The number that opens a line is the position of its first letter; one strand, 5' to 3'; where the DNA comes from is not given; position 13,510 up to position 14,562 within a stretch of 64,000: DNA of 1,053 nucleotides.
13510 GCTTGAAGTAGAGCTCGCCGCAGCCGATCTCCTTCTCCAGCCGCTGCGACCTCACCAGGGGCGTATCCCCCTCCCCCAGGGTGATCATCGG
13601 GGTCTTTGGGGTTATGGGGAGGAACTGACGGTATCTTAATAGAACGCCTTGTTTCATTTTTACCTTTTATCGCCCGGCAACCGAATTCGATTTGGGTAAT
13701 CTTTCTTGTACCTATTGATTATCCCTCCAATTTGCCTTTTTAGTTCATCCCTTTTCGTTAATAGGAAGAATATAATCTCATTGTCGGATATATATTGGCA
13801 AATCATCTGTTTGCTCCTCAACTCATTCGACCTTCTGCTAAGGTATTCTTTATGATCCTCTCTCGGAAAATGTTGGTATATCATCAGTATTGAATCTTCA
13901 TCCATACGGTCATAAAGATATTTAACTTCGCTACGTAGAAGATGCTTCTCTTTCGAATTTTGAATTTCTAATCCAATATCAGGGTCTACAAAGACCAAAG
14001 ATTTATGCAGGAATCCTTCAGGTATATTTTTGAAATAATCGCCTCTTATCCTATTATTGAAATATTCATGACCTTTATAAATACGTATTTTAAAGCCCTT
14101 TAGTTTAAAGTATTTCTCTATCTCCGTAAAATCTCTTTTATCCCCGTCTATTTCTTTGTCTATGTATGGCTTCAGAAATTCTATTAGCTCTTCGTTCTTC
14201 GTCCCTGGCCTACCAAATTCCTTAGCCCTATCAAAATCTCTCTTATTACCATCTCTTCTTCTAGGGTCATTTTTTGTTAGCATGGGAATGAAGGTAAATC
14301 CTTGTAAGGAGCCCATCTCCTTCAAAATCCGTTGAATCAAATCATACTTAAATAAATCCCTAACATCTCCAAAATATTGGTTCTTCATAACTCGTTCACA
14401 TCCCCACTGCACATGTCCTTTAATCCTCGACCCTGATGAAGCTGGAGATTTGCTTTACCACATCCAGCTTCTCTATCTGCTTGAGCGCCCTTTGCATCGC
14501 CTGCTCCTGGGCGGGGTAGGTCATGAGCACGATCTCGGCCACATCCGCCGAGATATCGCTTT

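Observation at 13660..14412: AT-rich RlmJ/DUF519-like gene with a broken DPPY motif wedged inside the hom-thrC operon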

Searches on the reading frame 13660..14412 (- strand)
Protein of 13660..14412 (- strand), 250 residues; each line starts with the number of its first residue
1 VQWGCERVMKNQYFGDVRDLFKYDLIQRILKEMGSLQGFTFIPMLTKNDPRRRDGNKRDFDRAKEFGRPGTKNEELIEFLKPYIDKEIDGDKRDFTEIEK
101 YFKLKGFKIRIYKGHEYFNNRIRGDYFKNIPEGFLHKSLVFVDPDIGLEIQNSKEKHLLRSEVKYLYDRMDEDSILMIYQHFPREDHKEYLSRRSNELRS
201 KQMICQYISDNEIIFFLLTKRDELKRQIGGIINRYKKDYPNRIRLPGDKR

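Call 3: search_protein_families(library=pfam, proteins=[window:13660-14412:-], max_evalue=1)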
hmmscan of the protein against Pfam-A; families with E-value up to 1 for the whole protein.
window:13660-14412:- (250 aa): 0 families

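Call 4: search_protein_families(library=padloc, proteins=[window:13660-14412:-], max_evalue=1)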
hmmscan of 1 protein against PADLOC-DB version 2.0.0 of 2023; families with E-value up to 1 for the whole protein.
window:13660-14412:- (250 aa): 1 family
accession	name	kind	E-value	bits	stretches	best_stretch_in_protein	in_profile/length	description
PDLC01012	Csm2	-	0.018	13.4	1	63-102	84-122/139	Csm2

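Call 5: search_protein_families(library=ncbifam, proteins=[window:13660-14412:-], max_evalue=1)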
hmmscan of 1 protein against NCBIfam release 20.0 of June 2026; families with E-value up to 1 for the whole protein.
window:13660-14412:- (250 aa): 0 families

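Call 7: find_homologous_proteins(query=window:13663-14388:-, max_evalue=0.001)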
Query seq(242 aa) (242 aa): 643 proteins with E <= 0.001 among 845 candidates; the best 120 are listed.
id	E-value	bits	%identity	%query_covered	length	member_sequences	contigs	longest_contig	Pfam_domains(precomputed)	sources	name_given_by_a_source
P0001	1.4e-156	537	100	100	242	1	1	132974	-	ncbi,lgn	-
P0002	5.8e-122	424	85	97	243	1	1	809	-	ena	-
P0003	1.1e-99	351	71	100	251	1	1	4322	-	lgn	-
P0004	6.6e-98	345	71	100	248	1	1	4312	-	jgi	jgi:hypothetical protein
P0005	2.2e-97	343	71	96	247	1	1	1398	-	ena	-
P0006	3.5e-97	343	68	98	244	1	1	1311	-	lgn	-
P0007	6.8e-97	342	69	98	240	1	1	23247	-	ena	-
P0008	7.7e-97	342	72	98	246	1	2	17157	-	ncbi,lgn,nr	ncbi:MAG TPA: hypothetical protein C5S37_03820 [Methanophagales archaeon]|nr:hypothetical protein [M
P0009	3.8e-96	339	70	98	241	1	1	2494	-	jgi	jgi:hypothetical protein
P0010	9.5e-95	335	70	97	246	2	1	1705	-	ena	-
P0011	1.8e-94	334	70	97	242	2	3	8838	-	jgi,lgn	-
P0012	1.1e-92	328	68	97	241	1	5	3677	-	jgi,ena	-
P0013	5.2e-92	326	71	97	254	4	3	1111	-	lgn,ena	-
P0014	5.2e-91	323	68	97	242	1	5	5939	-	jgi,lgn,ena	-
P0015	6.6e-91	322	68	97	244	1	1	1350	-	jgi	jgi:hypothetical protein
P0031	8.3e-87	309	66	97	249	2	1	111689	-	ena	-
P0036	4.2e-85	303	66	97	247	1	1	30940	-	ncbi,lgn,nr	ncbi:MAG: hypothetical protein JW732_01940 [Dehalococcoidia bacterium]|nr:hypothetical protein [Deha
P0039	1.7e-84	301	63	98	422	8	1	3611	PF06414.19,PF01591.25,PF13671.13,PF13207.13,PF08433.17,PF13238.13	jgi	-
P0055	8.3e-81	289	61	100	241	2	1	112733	-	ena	-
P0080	1.5e-70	256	56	98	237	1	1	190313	-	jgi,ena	-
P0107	6.8e-61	224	48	100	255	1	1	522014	-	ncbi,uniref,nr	ncbi:hypothetical protein [Methanoculleus oceani]|uniref:Uncharacterized protein n=1 Tax=Methanocull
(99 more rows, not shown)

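Call 8: search_solved_structures(query=window:13663-14388:-, max_evalue=10)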
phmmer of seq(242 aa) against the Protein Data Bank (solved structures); distinct sequences matched with E-value up to 10: 2.
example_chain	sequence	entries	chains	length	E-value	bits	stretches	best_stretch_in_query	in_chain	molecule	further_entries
9fq7_4X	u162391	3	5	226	0.32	13.7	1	107-155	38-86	Cytochrome Coxidase subunit, putative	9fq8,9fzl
2q0k_A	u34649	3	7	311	2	11.1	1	50-86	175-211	Thioredoxin reductase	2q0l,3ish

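Call 9: search_protein_families(library=phrogs, proteins=[window:13660-14412:-], max_evalue=1)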
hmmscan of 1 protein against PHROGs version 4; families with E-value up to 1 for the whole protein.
window:13660-14412:- (250 aa): 2 families
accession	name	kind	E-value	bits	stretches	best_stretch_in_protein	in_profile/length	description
phrog_13041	-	transcription regulation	0.0019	19.5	1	209-244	37-72/94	transcriptional regulator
phrog_1906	-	tail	0.08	13.5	1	106-130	79-102/245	tail protein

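Call 11: find_encoding_contigs(protein=P0001, flank=10000, max_places=3)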
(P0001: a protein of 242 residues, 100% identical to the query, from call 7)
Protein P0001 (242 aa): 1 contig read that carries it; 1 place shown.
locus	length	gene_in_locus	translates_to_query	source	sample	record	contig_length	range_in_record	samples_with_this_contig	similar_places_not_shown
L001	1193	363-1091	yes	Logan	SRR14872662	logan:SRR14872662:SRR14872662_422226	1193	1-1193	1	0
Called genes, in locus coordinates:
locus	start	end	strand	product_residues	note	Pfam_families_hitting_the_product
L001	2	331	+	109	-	?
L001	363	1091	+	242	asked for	-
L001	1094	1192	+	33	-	?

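Call 13: find_encoding_contigs(protein=P0036, flank=8000, max_places=2)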
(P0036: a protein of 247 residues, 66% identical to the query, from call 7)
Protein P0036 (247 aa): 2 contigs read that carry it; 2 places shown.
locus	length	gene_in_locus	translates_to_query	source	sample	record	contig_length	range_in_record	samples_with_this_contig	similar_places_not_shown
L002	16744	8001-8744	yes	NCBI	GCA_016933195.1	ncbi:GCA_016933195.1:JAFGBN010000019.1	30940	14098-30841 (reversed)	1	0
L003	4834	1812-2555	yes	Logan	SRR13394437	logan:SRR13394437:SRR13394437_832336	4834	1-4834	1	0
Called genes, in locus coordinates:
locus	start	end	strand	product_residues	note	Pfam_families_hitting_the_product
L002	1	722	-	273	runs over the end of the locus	PF00950:ABC-3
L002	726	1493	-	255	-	PF00005:ABC_tran, PF13304:AAA_21 (faint)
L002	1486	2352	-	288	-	PF01297:ZnuA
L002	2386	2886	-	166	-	PF04191:PEMT, PF01222:ERG4_ERG24 (weak)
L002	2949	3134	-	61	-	PF10133:CooT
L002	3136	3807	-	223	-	PF01475:FUR, PF26551:DUF8180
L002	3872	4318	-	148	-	PF02580:Tyr_Deacylase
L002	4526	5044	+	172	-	PF07998:Peptidase_M54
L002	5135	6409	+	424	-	PF00108:Thiolase_N, PF02803:Thiolase_C (weak), PF22691:Thiolase_C_1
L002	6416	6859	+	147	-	PF12172:zf-ChsH2, PF01796:OB_ChsH2_C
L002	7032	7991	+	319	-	-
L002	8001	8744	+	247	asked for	-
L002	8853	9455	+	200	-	PF08433:KTI12, PF13238:AAA_18 (faint), PF13671:AAA_33, PF13207:AAA_17 (weak)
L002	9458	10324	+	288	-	PF02811:PHP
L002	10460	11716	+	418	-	PF05221:AdoHcyase, PF00670:AdoHcyase_NAD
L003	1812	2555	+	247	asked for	-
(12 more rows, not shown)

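Call 14: find_encoding_contigs(protein=P0031, flank=8000, max_places=2)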
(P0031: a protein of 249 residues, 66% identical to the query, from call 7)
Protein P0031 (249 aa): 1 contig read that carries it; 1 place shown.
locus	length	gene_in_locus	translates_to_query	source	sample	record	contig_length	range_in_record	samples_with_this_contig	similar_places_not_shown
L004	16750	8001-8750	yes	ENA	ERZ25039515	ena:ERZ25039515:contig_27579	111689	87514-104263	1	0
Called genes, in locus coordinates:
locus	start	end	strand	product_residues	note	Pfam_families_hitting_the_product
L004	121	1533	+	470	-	PF00753:Lactamase_B, PF13483:Lactamase_B_3 (faint), PF23023:Anti-Pycsar_Apyc1 (weak), PF12706:Lactamase_B_2, PF16661:Lactamase_B_6, PF10996:Beta-Casp, PF07521:RMMBL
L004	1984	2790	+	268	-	PF13367:PrsW-protease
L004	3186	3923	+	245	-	PF19620:DUF6125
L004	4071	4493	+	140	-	PF00376:MerR (faint), PF13411:MerR_1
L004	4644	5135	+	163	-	PF20603:Bact_hydrolase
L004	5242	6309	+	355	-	PF09685:MamF_MmsF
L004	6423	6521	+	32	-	-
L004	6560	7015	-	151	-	PF13302:Acetyltransf_3, PF00583:Acetyltransf_1, PF13508:Acetyltransf_7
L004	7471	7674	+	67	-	-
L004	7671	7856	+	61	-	PF07927:HicA_toxin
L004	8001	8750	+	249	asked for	-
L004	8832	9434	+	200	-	PF08433:KTI12, PF13238:AAA_18 (weak), PF13671:AAA_33, PF13207:AAA_17 (weak)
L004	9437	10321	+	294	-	PF02811:PHP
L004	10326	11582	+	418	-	PF05221:AdoHcyase, PF02826:2-Hacid_dh_C, PF00670:AdoHcyase_NAD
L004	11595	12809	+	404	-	PF00438:S-AdoMet_synt_N, PF02772:S-AdoMet_synt_M, PF02773:S-AdoMet_synt_C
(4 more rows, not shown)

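Call 15: find_encoding_contigs(protein=P0107, flank=8000, max_places=2)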
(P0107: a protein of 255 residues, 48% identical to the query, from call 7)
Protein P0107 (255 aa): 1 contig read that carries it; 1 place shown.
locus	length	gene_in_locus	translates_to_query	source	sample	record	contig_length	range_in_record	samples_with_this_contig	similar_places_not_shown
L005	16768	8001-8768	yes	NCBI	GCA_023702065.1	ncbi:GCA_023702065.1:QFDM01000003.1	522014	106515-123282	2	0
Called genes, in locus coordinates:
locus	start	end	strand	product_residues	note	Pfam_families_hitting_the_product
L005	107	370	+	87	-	-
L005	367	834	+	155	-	-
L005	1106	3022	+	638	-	PF12895:ANAPC3 (faint), PF07719:TPR_2 (faint), PF13181:TPR_8 (faint), PF13432:TPR_16, PF00515:TPR_1 (weak), PF13432:TPR_16 (weak), PF00004:AAA, PF17862:AAA_lid_3 (weak), +6 more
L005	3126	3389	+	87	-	PF15919:HicB_lk_antitox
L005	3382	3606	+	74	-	PF07927:HicA_toxin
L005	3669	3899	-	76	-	PF07927:HicA_toxin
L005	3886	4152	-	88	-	-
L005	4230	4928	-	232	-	PF14622:Ribonucleas_3_3, PF00636:Ribonuclease_3, PF00035:dsrm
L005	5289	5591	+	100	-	-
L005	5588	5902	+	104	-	-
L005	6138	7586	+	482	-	-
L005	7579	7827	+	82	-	PF07927:HicA_toxin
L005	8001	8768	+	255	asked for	-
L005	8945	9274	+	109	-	PF01867:Cas_Cas1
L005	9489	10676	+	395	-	-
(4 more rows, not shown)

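Call 17: find_encoding_contigs(protein=P0080, flank=8000, max_places=2)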
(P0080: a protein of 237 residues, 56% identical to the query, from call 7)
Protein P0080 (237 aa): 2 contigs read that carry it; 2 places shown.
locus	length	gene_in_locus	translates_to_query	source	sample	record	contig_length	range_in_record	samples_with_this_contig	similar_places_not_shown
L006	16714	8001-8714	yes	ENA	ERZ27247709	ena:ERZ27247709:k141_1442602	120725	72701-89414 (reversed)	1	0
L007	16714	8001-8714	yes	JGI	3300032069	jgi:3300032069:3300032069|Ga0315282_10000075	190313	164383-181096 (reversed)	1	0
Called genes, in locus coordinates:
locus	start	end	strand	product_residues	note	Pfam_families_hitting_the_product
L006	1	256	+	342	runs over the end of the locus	PF01008:IF-2B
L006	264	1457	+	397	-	PF02515:CoA_transf_3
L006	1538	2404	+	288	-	PF01048:PNP_UDP_1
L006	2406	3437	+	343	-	-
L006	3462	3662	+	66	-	PF20095:DUF6485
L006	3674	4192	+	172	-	PF03266:NTPase_1, PF13401:AAA_22 (faint)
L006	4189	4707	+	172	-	PF07998:Peptidase_M54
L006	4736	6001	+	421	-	PF00108:Thiolase_N, PF02803:Thiolase_C, PF22691:Thiolase_C_1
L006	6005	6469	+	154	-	PF12172:zf-ChsH2, PF01796:OB_ChsH2_C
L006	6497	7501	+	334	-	PF01636:APH (weak)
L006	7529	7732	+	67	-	-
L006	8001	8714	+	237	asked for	-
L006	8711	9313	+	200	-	PF08433:KTI12 (weak), PF13238:AAA_18 (weak), PF13671:AAA_33, PF13207:AAA_17 (weak)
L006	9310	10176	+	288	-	PF02811:PHP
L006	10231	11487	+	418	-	PF05221:AdoHcyase, PF00670:AdoHcyase_NAD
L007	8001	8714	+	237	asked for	-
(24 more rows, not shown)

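Call 18: find_encoding_contigs(protein=P0055, flank=8000, max_places=2)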
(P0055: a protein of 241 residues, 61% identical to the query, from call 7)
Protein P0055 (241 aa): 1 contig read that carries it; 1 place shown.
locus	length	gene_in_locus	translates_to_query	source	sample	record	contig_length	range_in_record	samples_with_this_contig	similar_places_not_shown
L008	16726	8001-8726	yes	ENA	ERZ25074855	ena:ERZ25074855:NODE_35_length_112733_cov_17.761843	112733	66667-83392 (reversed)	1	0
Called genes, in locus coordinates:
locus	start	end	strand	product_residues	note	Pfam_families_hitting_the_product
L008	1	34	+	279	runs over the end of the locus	PF01026:TatD_DNase, PF04909:Amidohydro_2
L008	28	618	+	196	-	PF02834:LigT_PEase, PF10469:AKAP7_NLS (weak), PF13563:2_5_RNA_ligase2, PF02834:LigT_PEase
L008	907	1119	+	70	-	-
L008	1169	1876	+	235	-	PF18912:DZR_2, PF00156:Pribosyltran (weak)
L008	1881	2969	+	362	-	-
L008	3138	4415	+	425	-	PF00464:SHMT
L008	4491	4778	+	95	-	PF01250:Ribosomal_S6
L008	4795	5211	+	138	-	PF00436:SSB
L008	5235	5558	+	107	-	PF01084:Ribosomal_S18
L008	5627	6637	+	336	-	PF13624:SurA_N_3, PF13616:Rotamase_3, PF00639:Rotamase, PF13145:Rotamase_2 (weak)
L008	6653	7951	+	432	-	PF03447:NAD_binding_3, PF00742:Homoserine_dh, PF01842:ACT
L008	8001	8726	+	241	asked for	-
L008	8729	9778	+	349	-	PF00291:PALP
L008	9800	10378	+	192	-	PF01613:Flavin_Reduct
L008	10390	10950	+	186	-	PF01227:GTP_cyclohydroI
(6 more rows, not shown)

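Call 20: predict_structure(alignment_id=A1)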
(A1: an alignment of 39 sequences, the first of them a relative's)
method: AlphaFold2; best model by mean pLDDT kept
length: 242 residues; sequences in the alignment: 39
mean_pLDDT: 86.0   pTM: 0.88
mean pLDDT of the five models: 86.0, 85.5, 84.8, 84.1, 82.8
residues with pLDDT >= 90: 123; 70-90: 96; 50-70: 16; < 50: 7
segments of 3 or more residues with pLDDT < 50: 139-145
pLDDT, mean of each block of 10 residues (from residue 1): 84 96 95 87 71 91 96 78 84 96 87 78 94 78 57 85 96 83 85 83 92 94 96 83 56
secondary structure, 60 per line:
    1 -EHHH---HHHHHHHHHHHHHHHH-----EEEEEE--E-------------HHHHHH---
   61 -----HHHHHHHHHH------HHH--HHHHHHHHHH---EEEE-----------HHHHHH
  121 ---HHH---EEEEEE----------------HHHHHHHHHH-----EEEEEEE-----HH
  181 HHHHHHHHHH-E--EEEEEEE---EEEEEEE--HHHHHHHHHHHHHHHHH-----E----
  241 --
elements in order: H9-24 E30-35 H52-57 H66-75 H87-96 E100-103 H115-120 E130-135 H152-161 E167-173 H179-190 E195-201 E205-211 H214-230

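Call 26: fold_search(model_id=the predicted structure, library=pdb)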
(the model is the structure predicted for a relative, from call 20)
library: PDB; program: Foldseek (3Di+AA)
matches with E <= 10: 992; with E <= 0.001: 4
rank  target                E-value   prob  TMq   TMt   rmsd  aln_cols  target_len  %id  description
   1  7p9i_B                1.2e-05  1.00  0.44  0.40   9.6       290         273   10  Structure of E.coli RlmJ in complex with an RNA conjugate (GAA-SAM) (released 2022-06-01)
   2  7p9i_A                5.9e-05  1.00  0.43  0.40   9.4       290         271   10  Structure of E.coli RlmJ in complex with an RNA conjugate (GAA-SAM) (released 2022-06-01)
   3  7p9o                  8.0e-05  1.00  0.46  0.42   8.6       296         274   10  Structure of E.coli RlmJ in complex with a SAM analogue (CA) (released 2022-05-25)
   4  6qdx_A                2.7e-04  1.00  0.42  0.38  10.2       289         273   12  Structure of E.coli RlmJ in complex with a bisubstrate analogue (BA4) (released 2019-03-27)
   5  8h0s_B                2.5e-03  0.94  0.32  0.42  10.2       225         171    9  Crystal structure of MnmM from B. subtilis complexed with Gln-TTG anti-codon stem loop and SAM (2.90 A) (released 2023-01-25)
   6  8big_A                2.7e-03  0.98  0.37  0.29   6.8       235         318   11  O-Methyltransferase Plu4895 in complex with SAH (released 2023-03-08)
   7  7oas                  3.2e-03  0.89  0.31  0.34   8.1       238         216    9  Structural basis for targeted p97 remodeling by ASPL as prerequisite for p97 trimethylation by METTL21D (released 2022-08-03)
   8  4er3                  3.6e-03  0.87  0.31  0.26  12.1       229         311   13  Crystal Structure of Human DOT1L in complex with inhibitor EPZ004777 (released 2012-05-16)
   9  3giw                  4.1e-03  0.93  0.36  0.34  10.3       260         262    9  CRYSTAL STRUCTURE OF a DUF574 family protein (SAV_2177) FROM STREPTOMYCES AVERMITILIS MA-4680 AT 1.45 A RESOLUTION (released 2009-04-14)
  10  6i1n_A                4.1e-03  0.93  0.39  0.36   9.9       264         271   10  Plasmodium falciparum spermidine synthase in complex with N-(3-aminopropyl)-trans-cyclohexane-1,4-diamine (released 2019-11-20)
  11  7k6p_K                4.1e-03  0.69  0.28  0.20  11.9       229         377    9  Active state Dot1 bound to the unacetylated H4 nucleosome (released 2021-02-10)
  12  4lec_A                4.6e-03  0.85  0.30  0.34   8.8       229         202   11  Human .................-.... Protein 21A (released 2013-07-17)
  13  8bir_A                4.9e-03  0.97  0.38  0.30   6.8       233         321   12  O-Methyltransferase Plu4895 in complex with SAH and AQ-256 (released 2023-03-08)
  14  1inl_C                4.9e-03  0.91  0.37  0.32   8.8       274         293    9  Crystal Structure of Spermidine Synthase from Thermotoga Maritima (released 2001-11-21)
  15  8bii_A                5.5e-03  0.97  0.38  0.30   7.3       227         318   13  O-Methyltransferase Plu4895 (mutant H229N) in complex with SAH (released 2023-03-08)
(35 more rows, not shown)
